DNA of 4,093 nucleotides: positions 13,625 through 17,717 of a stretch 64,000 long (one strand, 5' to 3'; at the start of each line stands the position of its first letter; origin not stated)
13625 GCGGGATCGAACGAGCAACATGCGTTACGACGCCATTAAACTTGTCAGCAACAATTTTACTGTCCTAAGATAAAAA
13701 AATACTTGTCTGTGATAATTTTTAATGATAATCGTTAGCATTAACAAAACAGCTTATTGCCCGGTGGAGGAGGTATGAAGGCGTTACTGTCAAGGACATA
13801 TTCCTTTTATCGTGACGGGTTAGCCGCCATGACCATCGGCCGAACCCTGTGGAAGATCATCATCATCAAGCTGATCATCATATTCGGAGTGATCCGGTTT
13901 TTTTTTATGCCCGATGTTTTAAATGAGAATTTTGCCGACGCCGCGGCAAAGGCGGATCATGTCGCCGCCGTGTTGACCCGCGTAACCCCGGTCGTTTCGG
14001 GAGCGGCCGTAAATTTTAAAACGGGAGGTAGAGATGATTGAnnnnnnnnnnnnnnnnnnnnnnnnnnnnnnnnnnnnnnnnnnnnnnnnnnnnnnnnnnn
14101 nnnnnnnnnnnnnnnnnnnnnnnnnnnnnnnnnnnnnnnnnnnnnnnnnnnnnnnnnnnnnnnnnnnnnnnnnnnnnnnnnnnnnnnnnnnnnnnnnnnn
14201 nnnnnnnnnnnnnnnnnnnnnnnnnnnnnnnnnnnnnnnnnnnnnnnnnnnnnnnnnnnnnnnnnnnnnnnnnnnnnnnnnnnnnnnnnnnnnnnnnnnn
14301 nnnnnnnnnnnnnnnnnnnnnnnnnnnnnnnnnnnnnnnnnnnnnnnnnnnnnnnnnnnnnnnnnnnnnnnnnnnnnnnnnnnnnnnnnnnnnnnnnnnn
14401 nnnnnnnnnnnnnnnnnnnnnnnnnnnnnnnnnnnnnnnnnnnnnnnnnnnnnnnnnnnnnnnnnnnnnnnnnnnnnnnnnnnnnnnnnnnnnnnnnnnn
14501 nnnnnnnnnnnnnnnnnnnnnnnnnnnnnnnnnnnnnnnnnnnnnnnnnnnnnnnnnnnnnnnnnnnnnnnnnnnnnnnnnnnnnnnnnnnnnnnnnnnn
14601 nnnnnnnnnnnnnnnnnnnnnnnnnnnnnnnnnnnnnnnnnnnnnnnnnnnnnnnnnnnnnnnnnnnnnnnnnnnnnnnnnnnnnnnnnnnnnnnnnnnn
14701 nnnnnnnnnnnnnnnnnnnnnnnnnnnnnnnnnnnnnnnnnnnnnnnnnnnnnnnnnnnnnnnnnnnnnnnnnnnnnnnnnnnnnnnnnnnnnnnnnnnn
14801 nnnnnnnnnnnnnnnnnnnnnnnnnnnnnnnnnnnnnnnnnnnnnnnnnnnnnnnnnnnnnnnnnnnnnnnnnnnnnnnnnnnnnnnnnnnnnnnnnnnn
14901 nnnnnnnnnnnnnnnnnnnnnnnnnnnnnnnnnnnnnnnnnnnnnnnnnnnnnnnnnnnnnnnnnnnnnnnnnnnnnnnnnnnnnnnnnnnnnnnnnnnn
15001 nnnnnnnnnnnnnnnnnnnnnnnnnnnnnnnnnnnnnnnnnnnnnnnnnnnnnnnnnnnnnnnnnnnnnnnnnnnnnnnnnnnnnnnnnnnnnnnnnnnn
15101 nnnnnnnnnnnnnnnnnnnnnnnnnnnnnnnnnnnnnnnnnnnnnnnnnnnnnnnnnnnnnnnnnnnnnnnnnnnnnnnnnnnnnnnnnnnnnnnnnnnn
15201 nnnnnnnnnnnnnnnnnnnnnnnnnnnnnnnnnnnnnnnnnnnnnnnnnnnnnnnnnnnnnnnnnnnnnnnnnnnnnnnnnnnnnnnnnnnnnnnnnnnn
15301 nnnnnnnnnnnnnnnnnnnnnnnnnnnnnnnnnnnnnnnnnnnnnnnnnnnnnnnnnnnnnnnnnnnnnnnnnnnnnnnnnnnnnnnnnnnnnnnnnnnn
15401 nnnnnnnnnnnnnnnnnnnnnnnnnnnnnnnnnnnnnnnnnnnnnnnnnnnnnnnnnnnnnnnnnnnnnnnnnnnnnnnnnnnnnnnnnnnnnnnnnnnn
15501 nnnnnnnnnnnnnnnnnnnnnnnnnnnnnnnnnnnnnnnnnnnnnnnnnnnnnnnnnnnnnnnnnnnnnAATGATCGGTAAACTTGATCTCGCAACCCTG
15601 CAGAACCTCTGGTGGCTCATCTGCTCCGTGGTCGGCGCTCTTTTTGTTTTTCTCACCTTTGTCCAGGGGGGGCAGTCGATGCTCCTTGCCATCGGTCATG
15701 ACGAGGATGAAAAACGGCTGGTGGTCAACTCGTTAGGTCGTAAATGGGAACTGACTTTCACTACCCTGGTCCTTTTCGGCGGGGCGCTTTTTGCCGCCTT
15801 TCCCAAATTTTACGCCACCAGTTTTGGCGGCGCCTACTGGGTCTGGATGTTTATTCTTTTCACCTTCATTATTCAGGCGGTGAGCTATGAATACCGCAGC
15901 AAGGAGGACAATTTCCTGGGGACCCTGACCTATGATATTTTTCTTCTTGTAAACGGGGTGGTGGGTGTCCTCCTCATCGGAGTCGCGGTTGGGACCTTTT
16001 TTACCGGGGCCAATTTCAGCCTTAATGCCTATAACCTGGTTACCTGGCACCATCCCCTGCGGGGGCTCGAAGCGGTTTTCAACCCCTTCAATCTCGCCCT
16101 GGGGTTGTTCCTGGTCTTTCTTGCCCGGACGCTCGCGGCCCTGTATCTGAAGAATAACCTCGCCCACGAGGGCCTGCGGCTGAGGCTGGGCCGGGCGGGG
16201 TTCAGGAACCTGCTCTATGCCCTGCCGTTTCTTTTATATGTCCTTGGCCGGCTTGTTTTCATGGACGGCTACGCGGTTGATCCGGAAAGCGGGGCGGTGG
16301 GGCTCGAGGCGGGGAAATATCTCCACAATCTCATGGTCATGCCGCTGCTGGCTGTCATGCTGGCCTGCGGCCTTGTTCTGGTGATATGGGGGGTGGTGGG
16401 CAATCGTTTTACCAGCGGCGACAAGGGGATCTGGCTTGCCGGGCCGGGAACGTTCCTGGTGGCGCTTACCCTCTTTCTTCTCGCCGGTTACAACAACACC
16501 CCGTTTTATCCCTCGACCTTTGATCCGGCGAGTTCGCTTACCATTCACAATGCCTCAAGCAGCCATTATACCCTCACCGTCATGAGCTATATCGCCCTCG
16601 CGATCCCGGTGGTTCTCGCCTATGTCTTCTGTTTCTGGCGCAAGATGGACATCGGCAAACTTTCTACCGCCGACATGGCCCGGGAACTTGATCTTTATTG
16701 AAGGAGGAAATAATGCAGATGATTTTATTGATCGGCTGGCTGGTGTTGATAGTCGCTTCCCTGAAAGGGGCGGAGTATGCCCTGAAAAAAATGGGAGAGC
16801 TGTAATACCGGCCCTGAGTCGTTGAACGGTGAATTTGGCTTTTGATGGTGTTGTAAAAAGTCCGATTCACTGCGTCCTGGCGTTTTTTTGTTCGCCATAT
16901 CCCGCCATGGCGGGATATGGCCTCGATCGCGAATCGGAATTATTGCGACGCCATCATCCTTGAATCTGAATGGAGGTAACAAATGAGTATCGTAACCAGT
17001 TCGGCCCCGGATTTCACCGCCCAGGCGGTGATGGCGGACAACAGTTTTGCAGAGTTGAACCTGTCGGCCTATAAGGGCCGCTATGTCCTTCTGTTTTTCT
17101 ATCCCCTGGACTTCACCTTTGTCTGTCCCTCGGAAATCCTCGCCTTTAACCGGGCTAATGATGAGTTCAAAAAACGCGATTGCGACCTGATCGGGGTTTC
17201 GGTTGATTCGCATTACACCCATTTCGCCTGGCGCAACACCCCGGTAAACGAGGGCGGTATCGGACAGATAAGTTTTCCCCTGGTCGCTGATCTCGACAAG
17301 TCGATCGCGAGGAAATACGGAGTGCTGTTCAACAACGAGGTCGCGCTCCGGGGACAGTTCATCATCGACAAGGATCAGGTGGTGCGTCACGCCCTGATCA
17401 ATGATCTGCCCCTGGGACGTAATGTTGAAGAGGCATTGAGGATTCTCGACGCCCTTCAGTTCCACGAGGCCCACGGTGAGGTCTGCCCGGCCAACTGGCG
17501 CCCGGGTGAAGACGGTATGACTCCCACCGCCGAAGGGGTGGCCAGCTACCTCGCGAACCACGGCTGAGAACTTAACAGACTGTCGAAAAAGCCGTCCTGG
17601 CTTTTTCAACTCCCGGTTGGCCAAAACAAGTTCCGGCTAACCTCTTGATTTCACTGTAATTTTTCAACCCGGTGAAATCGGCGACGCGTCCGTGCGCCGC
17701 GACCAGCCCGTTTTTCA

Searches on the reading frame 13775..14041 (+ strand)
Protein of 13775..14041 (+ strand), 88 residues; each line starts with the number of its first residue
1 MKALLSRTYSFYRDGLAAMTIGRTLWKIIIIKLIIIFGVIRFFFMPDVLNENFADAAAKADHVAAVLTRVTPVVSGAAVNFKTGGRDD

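Call 21: search_protein_families(library=pfam, proteins=[window:13775-14041:+])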
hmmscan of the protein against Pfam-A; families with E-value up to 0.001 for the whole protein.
window:13775-14041:+ (88 aa): 1 family
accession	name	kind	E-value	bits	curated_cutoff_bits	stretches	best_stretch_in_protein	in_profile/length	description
PF14899.11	DUF4492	-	7.7e-25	87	27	1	7-68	2-63/63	Domain of unknown function (DUF4492)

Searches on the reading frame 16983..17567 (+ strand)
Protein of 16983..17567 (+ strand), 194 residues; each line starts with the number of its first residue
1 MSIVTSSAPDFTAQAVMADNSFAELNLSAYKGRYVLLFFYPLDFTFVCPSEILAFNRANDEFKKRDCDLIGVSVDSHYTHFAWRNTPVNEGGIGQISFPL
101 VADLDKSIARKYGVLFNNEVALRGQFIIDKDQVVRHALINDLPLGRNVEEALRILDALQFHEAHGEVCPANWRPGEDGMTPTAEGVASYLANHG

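Call 21: search_protein_families(library=pfam, proteins=[window:16983-17567:+])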
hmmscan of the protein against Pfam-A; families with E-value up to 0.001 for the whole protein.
window:16983-17567:+ (194 aa): 3 families
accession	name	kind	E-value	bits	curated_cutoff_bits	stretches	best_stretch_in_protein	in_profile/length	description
PF00578.27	AhpC-TSA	-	3.9e-37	127.4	26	1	5-136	2-123/124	AhpC/TSA family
PF08534.16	Redoxin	-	2.3e-16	60.3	26.6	1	5-145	3-139/148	Redoxin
PF10417.14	1-cysPrx_C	-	2.1e-14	53.6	21.1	1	157-191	1-40/41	C-terminal domain of 1-Cys peroxiredoxin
